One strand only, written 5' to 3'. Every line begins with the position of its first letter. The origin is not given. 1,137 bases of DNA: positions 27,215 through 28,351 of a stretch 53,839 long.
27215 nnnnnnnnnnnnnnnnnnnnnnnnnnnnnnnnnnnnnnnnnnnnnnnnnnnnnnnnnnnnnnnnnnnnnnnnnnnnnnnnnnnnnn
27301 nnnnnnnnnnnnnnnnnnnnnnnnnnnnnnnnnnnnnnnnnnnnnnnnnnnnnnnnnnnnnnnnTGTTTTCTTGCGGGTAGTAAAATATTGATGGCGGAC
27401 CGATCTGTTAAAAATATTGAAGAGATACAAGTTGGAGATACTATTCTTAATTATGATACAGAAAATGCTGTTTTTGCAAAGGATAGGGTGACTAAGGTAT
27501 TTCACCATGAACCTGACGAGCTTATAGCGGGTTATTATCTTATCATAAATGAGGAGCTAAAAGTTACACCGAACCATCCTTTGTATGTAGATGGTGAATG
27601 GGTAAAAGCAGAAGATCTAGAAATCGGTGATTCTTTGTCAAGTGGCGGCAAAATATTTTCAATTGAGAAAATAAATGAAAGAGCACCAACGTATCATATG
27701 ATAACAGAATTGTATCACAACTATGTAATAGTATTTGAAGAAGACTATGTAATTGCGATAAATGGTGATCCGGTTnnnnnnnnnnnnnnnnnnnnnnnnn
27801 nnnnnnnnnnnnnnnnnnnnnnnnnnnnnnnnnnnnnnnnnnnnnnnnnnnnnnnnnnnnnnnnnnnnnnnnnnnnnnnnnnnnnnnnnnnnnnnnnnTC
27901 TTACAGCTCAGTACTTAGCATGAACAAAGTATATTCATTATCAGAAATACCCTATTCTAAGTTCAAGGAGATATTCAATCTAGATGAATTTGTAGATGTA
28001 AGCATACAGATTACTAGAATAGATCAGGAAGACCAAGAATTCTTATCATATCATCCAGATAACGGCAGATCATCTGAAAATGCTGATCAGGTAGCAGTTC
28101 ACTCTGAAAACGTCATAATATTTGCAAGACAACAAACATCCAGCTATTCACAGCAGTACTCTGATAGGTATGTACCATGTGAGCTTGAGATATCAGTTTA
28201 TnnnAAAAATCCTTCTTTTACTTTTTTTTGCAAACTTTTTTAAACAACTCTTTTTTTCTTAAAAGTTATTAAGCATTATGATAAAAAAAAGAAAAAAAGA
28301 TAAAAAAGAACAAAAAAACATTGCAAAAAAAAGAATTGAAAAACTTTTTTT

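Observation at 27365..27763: Second Hint domain in a different pilin-like protein, giving a Hedgehog-like architecture (exported PKD 'cargo' - Hint - C-terminal tail)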

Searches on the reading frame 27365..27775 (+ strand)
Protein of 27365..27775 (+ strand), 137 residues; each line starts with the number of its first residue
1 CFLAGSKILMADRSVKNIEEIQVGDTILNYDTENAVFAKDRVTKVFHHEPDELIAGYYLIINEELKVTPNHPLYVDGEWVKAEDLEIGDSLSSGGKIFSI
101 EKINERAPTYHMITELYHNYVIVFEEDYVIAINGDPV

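Call 33: find_related_loci(query=A3, collection=genome_contigs, flank=10000)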
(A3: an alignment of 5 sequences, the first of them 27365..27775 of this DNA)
Query A3 (137 aa) in genome_contigs; peptide patterns used: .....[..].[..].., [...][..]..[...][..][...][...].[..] (x = any residue, [..] = any of these).
258 stretches matched a pattern; 150 encode a relative of the query (tblastn E <= 1e-3); the best 80 are kept; 77 distinct loci.
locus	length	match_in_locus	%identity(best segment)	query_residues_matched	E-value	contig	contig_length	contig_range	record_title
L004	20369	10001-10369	54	1-125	2e-43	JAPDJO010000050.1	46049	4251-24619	MAG: Thermoplasmatota archaeon isolate S4B1_HD70 c_000000000281, whole genome shotgun sequence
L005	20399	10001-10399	49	1-134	6e-43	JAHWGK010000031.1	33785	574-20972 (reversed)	MAG: Thermoplasmata archaeon isolate Hel238.bin54 NODE_31_length_33785_cov_19.051293, whole genome shotgun sequence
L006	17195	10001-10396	50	1-133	9e-43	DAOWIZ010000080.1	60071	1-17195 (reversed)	MAG TPA_asm: Thermoplasmata archaeon isolate CSMAG_2056 CSMAG_2056_k141_1767666_length_60071_cov_83.5842, whole genome s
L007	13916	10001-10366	51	1-124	1e-37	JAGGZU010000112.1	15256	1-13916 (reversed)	MAG: Thermoplasmata archaeon isolate AUK212 PB_MBMC_166_c_000000000015, whole genome shotgun sequence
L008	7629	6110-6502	50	1-133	8e-37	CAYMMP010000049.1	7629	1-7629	MAG TPA_asm: uncultured Thermoplasmatales archaeon isolate binchicken_co19_562 genome assembly, contig: NODE_16844_lengt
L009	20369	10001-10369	49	1-120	2e-36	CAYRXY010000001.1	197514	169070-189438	MAG TPA_asm: uncultured archaeon isolate SRP141559_co1_164 genome assembly, contig: NODE_5_length_197514_cov_79.180169,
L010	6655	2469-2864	44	1-133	8e-36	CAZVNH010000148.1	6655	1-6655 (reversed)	MAG TPA_asm: uncultured Thermoplasmatales archaeon isolate binchicken_co338_5 genome assembly, contig: NODE_3368_length_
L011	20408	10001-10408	48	1-136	4e-34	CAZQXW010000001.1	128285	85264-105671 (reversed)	MAG TPA_asm: uncultured Thermoplasmatales archaeon isolate SRP332253_co2_211 genome assembly, contig: NODE_79_length_128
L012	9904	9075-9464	45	1-126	6e-34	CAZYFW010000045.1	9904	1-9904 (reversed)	MAG TPA_asm: uncultured Thermoplasmatales archaeon isolate binchicken_co150_735 genome assembly, contig: NODE_17031_leng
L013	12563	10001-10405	45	1-133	3e-33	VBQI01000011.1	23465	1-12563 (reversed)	MAG: Thermoplasmata archaeon isolate M10_bin2222 scaffold849, whole genome shotgun sequence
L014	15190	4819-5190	45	1-122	2e-32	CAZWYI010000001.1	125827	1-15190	MAG TPA_asm: uncultured Thermoplasmatales archaeon isolate binchicken_co17_260 genome assembly, contig: NODE_373_length_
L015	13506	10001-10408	46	1-135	1e-31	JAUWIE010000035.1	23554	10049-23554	MAG: Thermoplasmatota archaeon isolate CSMAG_2286 CSMAG_2286_k141_248677_length_23554_cov_9.9908, whole genome shotgun s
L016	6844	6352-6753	44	1-130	1e-31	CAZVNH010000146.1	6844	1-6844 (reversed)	MAG TPA_asm: uncultured Thermoplasmatales archaeon isolate binchicken_co338_5 genome assembly, contig: NODE_3237_length_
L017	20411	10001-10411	43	1-135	2e-31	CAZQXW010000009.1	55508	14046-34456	MAG TPA_asm: uncultured Thermoplasmatales archaeon isolate SRP332253_co2_211 genome assembly, contig: NODE_466_length_55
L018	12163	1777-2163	47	1-126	3e-31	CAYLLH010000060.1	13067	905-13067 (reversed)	MAG TPA_asm: uncultured Thermoplasmatales archaeon isolate SRP067234_co1_161 genome assembly, contig: k99_1104297, whole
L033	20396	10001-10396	39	1-136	2e-24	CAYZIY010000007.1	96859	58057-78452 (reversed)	MAG TPA_asm: uncultured Planctomycetales bacterium isolate SRP141376_co2_271 genome assembly, contig: NODE_568_length_96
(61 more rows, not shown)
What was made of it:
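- Tried and rejected: A 5-sequence alignment worked (call 33).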

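Call 57: search_solved_structures(query=window:27365-27775:+, max_evalue=1, show_alignments=2)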
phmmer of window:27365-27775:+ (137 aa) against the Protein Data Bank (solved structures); distinct sequences matched with E-value up to 1: 13.
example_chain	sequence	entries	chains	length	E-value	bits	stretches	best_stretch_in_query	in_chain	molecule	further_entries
2lwy_A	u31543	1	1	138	1.4e-07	35.1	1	2-120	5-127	BACTERIAL INTEIN-LIKE DOMAIN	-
8w20_A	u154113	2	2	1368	4.9e-07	33.3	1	2-96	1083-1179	Intein C-terminal splicing domain-containing protein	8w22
6y75_B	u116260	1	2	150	2.7e-06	30.9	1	2-74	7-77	NAD(P)(+)--arginine ADP-ribosyltransferase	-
6y75_A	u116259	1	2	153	2.7e-06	30.9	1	2-74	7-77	NAD(P)(+)--arginine ADP-ribosyltransferase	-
6tmm_AAA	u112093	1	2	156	2.9e-06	30.8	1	2-74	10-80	NAD(P)(+)--arginine ADP-ribosyltransferase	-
6tmm_BBB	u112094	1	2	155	2.9e-06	30.8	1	2-74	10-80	NAD(P)(+)--arginine ADP-ribosyltransferase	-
8r2c_A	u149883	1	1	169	0.0063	20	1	6-85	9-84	von willebrand factor type A (VWA) domain was originally protein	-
4e2u_A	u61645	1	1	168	0.02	18.4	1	31-92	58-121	Pho radA intein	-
2lqm_A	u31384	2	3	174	0.028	17.9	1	31-92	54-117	Pho radA intein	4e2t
1gpp_A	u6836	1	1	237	0.054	17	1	1-32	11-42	ENDONUCLEASE PI-SCEI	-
1dfa_A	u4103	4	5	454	0.13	15.8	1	1-32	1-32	PI-SCEI ENDONUCLEASE | ENDONUCLEASE PI-SCEI | PI-SCEI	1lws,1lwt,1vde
6zgq_A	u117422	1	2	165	0.17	15.4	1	3-81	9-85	AceL NrdHF-1-1 Intein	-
9cop_A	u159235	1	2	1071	0.32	14.5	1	1-31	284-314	V-type proton ATPase catalytic subunit A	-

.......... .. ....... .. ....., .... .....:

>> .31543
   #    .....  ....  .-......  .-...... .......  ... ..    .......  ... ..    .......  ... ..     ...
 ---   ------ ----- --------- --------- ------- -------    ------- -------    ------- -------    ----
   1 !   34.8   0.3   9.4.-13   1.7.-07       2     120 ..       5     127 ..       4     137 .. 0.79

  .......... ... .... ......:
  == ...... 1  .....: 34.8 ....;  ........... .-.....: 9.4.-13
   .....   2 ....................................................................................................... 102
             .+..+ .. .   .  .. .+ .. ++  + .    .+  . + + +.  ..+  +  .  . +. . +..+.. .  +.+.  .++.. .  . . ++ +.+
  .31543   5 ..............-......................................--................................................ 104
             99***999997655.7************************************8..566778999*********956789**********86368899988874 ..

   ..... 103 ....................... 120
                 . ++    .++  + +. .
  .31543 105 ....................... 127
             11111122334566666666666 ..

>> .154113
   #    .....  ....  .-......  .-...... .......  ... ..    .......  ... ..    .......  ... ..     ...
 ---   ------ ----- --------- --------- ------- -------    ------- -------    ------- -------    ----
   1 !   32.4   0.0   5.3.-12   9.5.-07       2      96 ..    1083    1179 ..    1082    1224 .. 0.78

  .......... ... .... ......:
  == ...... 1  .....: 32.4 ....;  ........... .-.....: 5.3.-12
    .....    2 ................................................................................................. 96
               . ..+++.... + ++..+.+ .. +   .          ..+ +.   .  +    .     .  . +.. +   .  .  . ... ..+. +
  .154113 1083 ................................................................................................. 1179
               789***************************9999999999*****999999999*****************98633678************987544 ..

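Call 79: search_protein_families(library=pfam, proteins=[L033:9329-10414:+], max_evalue=0.01)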
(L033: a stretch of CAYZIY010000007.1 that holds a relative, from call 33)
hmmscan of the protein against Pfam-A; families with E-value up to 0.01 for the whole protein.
L033:9329-10414:+ (361 aa): 6 families
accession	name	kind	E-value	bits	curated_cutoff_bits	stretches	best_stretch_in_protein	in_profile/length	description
PF07591.16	PT-HINT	-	8.9e-13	49.1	27.7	1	239-353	8-136/137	Pretoxin HINT domain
PF05203.21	Hom_end_hint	-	7.3e-06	26.6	32.1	1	225-259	1-35/228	Hom_end-associated Hint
PF14890.11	Intein_splicing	-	3.4e-05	24.1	35.8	0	320-353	122-155/155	Intein splicing domain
PF01079.26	Hint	-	0.00013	22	29.7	1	221-259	9-47/213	Hint module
PF13403.11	Hint_2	-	0.00092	20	28.4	0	225-260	2-36/147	Hint domain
PF14623.11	Vint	-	0.0012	19.1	27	1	225-298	2-69/166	Hint-domain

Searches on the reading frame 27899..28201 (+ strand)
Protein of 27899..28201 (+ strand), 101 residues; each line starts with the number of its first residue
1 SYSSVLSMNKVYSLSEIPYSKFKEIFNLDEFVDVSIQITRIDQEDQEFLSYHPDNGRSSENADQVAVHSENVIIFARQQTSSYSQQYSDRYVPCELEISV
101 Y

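Call 37: search_protein_representatives(alignment_id=A1)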
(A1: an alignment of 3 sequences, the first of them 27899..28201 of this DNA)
Query: 3 sequences, 112 profile positions. Proteins with E-value up to 0.001 (for the whole library): 112; up to 1e-10: 35; up to 1e-30: 2. The best 112 are listed.
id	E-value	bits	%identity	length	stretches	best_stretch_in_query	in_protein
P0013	3.1e-38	146.7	-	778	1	13-111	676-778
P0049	1.2e-32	128.6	-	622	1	1-111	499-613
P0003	1.1e-30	122.3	-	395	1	1-91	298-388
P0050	7.1e-23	97.2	-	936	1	14-111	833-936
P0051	1.3e-19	86.7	-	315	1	6-111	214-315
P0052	2.1e-19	86.0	-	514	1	3-111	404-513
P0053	4.5e-18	81.7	-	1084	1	4-111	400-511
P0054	3.0e-17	79.1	-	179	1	2-111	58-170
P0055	5.7e-17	78.2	-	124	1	3-111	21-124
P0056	8.5e-17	77.6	-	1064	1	4-111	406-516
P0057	1.1e-16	77.2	-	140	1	4-111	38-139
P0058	3.3e-16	75.7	-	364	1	3-91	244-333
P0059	7.0e-16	74.7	-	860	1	4-111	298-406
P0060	9.6e-16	74.2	-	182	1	13-90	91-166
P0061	1.2e-15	73.9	-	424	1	6-111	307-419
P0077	9.9e-12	61.3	-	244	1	16-111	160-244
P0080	5.8e-11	58.8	-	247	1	13-111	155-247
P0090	1.5e-09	54.2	-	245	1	13-90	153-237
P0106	6.8e-08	48.9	-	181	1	13-86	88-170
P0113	6.0e-07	45.9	-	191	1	16-88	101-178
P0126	4.2e-06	43.2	-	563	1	15-85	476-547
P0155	3.9e-04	36.8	-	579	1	9-84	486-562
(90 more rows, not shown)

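Call 41: find_encoding_contigs(protein=P0050, flank=10000, max_places=4)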
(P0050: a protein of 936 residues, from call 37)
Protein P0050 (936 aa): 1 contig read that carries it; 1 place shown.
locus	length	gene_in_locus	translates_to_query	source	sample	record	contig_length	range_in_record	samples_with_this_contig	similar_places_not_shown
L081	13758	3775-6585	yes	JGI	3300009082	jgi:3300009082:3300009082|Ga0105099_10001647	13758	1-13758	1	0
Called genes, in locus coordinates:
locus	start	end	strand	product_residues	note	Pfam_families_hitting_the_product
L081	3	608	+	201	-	?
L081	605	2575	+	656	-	PF10102:DUF2341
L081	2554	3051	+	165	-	-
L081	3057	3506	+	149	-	-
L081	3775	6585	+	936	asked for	PF18911:PKD_4 (weak), PF00801:PKD (faint), PF05203:Hom_end_hint (faint), PF08517:AXH (faint), PF01079:Hint (weak), PF14623:Vint (weak), PF07591:PT-HINT, PF14890:Intein_splicing (weak)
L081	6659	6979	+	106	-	PF04032:Rpr2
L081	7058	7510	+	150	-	PF01090:Ribosomal_S19e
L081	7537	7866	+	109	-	PF01984:dsDNA_bind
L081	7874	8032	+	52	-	PF00832:Ribosomal_L39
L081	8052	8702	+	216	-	PF01198:Ribosomal_L31e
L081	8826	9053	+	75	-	PF18929:DUF5678 (weak)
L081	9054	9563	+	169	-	-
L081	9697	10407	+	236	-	PF01912:eIF-6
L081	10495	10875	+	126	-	-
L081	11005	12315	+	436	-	PF11139:SfLAP (weak)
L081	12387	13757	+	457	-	?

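Call 75: predict_structure(alignment_id=A7)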
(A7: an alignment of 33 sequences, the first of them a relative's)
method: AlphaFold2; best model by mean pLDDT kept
length: 191 residues; sequences in the alignment: 33
mean_pLDDT: 90.2   pTM: 0.73
mean pLDDT of the five models: 90.2, 89.7, 88.7, 85.6, 77.9
residues with pLDDT >= 90: 139; 70-90: 34; 50-70: 18; < 50: 0
segments of 3 or more residues with pLDDT < 50: none
pLDDT, mean of each block of 10 residues (from residue 1): 65 86 98 93 64 96 95 81 82 95 96 93 95 96 97 97 93 92 98 93
secondary structure, 60 per line:
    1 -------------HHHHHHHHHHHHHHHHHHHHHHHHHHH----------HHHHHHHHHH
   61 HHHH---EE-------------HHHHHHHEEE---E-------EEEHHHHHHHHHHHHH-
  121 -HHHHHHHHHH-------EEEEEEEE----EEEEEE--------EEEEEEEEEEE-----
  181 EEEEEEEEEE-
elements in order: H14-40 H51-64 H83-89 E90-92 E104-106 H107-119 H122-131 E139-146 E151-156 E165-175 E181-190
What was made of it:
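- The P0113 model has pLDDT 90 and pTM 0.73 (call 75).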

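Call 77: search_protein_families(library=pfam, proteins=[P0113, P0106, P0077, P0080, P0090, P0058, P0061, P0126, P0155, P0050], max_evalue=0.1)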
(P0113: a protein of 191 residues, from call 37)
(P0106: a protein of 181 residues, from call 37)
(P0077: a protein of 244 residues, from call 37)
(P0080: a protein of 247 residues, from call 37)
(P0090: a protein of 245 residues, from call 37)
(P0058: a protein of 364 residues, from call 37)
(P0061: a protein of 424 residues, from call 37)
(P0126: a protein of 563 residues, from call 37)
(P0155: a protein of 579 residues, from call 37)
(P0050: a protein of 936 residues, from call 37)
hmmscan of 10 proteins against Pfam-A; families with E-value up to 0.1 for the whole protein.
P0113 (191 aa): 1 family
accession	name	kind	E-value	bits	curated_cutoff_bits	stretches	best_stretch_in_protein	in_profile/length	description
PF23958.1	DUF7287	-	0.0015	19.5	27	0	17-64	8-55/157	Family of unknown function (DUF7287)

P0106 (181 aa): 1 family
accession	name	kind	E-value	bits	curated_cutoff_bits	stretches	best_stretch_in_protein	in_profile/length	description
PF23958.1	DUF7287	-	9.5e-06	26.7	27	1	17-179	8-156/157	Family of unknown function (DUF7287)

P0077 (244 aa): 0 families

P0080 (247 aa): 1 family
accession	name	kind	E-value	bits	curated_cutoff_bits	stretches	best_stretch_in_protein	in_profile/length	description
PF23958.1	DUF7287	-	0.00015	22.8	27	1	19-80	8-67/157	Family of unknown function (DUF7287)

P0090 (245 aa): 1 family
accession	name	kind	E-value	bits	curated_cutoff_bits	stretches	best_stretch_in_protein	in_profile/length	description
PF23958.1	DUF7287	-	0.0016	19.4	27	0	22-63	12-53/157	Family of unknown function (DUF7287)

P0058 (364 aa): 1 family
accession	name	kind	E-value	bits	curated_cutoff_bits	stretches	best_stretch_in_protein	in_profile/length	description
PF08793.15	2C_adapt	-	0.026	15.2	22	1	203-217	8-22/35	2-cysteine adaptor domain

P0061 (424 aa): 5 families
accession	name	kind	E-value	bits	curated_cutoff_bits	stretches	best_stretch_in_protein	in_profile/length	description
PF01079.26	Hint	-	5.5e-07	29.8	29.7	1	124-199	11-88/213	Hint module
PF05203.21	Hom_end_hint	-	6.5e-07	30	32.1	1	126-159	1-34/228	Hom_end-associated Hint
PF14623.11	Vint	-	0.00056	20.2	27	1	125-204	1-71/166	Hint-domain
PF14890.11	Intein_splicing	-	0.00089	19.5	35.8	1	134-360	2-146/155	Intein splicing domain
PF07591.16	PT-HINT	-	0.031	15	27.7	0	140-256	8-136/137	Pretoxin HINT domain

P0126 (563 aa): 8 families
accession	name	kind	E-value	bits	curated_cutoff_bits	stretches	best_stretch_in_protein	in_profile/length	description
PF07591.16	PT-HINT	-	6.8e-13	49.5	27.7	1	328-450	4-136/137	Pretoxin HINT domain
PF14890.11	Intein_splicing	-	8.1e-09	35.9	35.8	2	326-409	1-92/155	Intein splicing domain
PF14623.11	Vint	-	5.6e-08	33.2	27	1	319-420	2-93/166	Hint-domain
PF01079.26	Hint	-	7.9e-08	32.6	29.7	1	312-403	6-98/213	Hint module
PF05203.21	Hom_end_hint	-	1.1e-07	32.5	32.1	1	319-356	1-38/228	Hom_end-associated Hint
PF00801.26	PKD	-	9.8e-05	22.7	23.5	1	232-295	16-70/80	PKD domain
PF13403.11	Hint_2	-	0.015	16.1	28.4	1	319-394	2-86/147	Hint domain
PF08517.17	AXH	-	0.035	15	33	1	320-394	1-82/116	Ataxin-1 and HBP1 module (AXH)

P0155 (579 aa): 9 families
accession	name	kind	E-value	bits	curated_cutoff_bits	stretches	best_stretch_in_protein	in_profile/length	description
PF07591.16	PT-HINT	-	8e-11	42.8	27.7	1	341-464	3-136/137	Pretoxin HINT domain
PF05203.21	Hom_end_hint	-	6.3e-09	36.6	32.1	1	333-413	1-83/228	Hom_end-associated Hint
PF01079.26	Hint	-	1.5e-08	34.9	29.7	1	328-436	8-116/213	Hint module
PF14890.11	Intein_splicing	-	2e-06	28.1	35.8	1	341-526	2-136/155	Intein splicing domain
PF14623.11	Vint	-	4.7e-05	23.7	27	1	333-447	2-107/166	Hint-domain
PF13403.11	Hint_2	-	6.3e-05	23.8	28.4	1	333-414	2-84/147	Hint domain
PF17963.7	Big_9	-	0.0098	17.2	23.6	1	93-183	1-83/89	Bacterial Ig domain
PF08517.17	AXH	-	0.011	16.7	33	1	334-409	1-83/116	Ataxin-1 and HBP1 module (AXH)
PF00801.26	PKD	-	0.044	14.2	23.5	0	234-304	19-73/80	PKD domain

P0050 (936 aa): 9 families
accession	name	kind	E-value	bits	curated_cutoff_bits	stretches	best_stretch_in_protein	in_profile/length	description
PF07591.16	PT-HINT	-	5.9e-12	46.4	27.7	1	683-792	7-123/137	Pretoxin HINT domain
PF01079.26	Hint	-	2.7e-11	43.9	29.7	1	662-753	5-97/213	Hint module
PF14890.11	Intein_splicing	-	1.9e-10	41.2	35.8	1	678-859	2-109/155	Intein splicing domain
PF14623.11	Vint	-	2.7e-10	40.8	27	1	669-757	1-79/166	Hint-domain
PF00801.26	PKD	-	1.7e-09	38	23.5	2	131-208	12-80/80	PKD domain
PF18911.6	PKD_4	-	1.2e-08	35.4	27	1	117-206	1-81/85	PKD domain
PF05203.21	Hom_end_hint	-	2e-08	35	32.1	1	670-697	1-28/228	Hom_end-associated Hint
PF08517.17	AXH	-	6.4e-08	33.6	33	1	468-573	1-111/116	Ataxin-1 and HBP1 module (AXH)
PF13403.11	Hint_2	-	5.3e-05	24.1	28.4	0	669-747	1-88/147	Hint domain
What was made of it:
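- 27893..28201 (+): C-terminal half of the DUF7287-like pilin-like domain (aa 676-778): one short strand, two helices, four strands. P0106 matches DUF7287 end to end, E 9.5e-6 (call 77).
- On Archaeal type IV pilin-like proteins (DUF7287-like): The link is transitive: tail profile to 112 proteins (call 37), then P0106 to DUF7287 end to end at E 9.5e-6 and 26.7 bits against a cut-off of 27 (call 77).
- P0106 matches DUF7287 end to end (call 77).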

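Call 78: fold_search(model_id=the predicted structure, library=pdb)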
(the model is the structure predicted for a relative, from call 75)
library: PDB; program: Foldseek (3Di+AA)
matches with E <= 10: 549; with E <= 0.001: 0
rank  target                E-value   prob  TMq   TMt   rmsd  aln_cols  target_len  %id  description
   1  6z1p_Bd               8.0e-02  0.35  0.23  0.15   7.1        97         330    8  Structure of the mitochondrial ribosome from Tetrahymena thermophila (released 2020-06-24)
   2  8bz5_C                9.7e-02  0.08  0.12  0.04  16.8        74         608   12  Crystal structure of the L. monocytogenes RmlT in complex with HEPES (released 2023-12-27)
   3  7kzm_F                1.3e-01  0.16  0.17  0.28   7.5        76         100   18  Outer dynein arm bound to doublet microtubules from C. reinhardtii (released 2021-01-20)
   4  1p1l                  1.4e-01  0.28  0.16  0.27   4.7        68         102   13  Structure of the Periplasmic divalent cation tolerance protein CutA from Archaeoglobus fulgidus (released 2003-04-29)
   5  5xyi_D                1.6e-01  0.21  0.22  0.21   9.9       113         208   12  Small subunit of Trichomonas vaginalis ribosome (released 2017-08-30)
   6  7ls1_q2               1.6e-01  0.10  0.14  0.12  11.7       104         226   12  80S ribosome from mouse bound to eEF2 (Class II) (released 2021-11-03)
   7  5opt_m                1.9e-01  0.14  0.20  0.20  10.0       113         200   13  Structure of KSRP in context of Trypanosoma cruzi 40S (released 2017-11-15)
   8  8bz7_E                2.1e-01  0.10  0.12  0.04  13.4        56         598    9  Crystal structure of the L. monocytogenes RmlT in complex with TDP-rhamnose (released 2023-12-27)
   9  8bz8_E                2.1e-01  0.07  0.12  0.04  17.1        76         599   10  Crystal structure of the L. monocytogenes RmlT D198A variant in complex with TDP-rhamnose (released 2023-12-27)
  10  9bkv_B                2.2e-01  0.25  0.22  0.07   7.3        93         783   11  DosP R97A bent form (released 2024-11-20)
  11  4i0w_D                2.2e-01  0.11  0.12  0.06  12.7        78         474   10  Structure of the Clostridium Perfringens CspB protease (released 2013-04-03)
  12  4i0w_B                2.2e-01  0.10  0.12  0.05  13.2        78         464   10  Structure of the Clostridium Perfringens CspB protease (released 2013-04-03)
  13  8bz7_C                2.2e-01  0.07  0.12  0.04  17.3        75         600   11  Crystal structure of the L. monocytogenes RmlT in complex with TDP-rhamnose (released 2023-12-27)
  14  7ucj_DD               2.4e-01  0.12  0.17  0.15  12.0       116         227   13  Mammalian 80S translation initiation complex with mRNA and Harringtonine (released 2022-06-01)
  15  9gzk_F                2.4e-01  0.10  0.12  0.05  13.3        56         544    9  Crystal structure of the L. monocytogenes RmlT in complex with 4-RboP-(CH2)6NH2 (released 2024-12-18)
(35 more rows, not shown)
